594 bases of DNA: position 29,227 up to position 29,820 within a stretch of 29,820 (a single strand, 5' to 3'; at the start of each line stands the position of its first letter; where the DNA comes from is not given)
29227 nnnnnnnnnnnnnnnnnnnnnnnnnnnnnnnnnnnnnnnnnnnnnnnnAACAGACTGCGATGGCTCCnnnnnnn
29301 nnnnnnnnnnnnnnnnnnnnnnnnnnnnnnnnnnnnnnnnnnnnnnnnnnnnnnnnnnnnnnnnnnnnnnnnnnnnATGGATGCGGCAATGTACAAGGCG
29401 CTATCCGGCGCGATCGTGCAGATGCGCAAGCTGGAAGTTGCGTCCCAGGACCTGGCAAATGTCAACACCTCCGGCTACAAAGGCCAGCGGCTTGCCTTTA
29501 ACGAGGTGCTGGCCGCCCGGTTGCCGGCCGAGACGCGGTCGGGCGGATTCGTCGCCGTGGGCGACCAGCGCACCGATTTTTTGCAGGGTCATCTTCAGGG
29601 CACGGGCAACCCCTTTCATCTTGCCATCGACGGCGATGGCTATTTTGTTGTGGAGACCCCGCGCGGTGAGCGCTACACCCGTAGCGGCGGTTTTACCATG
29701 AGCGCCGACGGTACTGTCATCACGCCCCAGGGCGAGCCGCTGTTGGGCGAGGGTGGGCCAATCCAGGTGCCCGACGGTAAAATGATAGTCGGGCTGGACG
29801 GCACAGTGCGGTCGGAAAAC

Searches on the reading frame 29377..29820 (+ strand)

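Call 10: search_protein_families(library=pfam, proteins=[window:29377-29820:+], max_evalue=0.001)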
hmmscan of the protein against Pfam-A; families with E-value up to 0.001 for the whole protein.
window:29377-29820:+ (148 aa): 2 families
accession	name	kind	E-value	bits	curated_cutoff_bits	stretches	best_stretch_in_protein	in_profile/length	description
PF22692.1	LlgE_F_G_D1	-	7.2e-14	52.1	27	1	83-144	1-62/64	Flagellar hook protein FlgE/F/G D1 domain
PF00460.25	Flg_bb_rod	-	9.9e-05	22.7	20.7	1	5-35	1-31/31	Flagella basal body rod protein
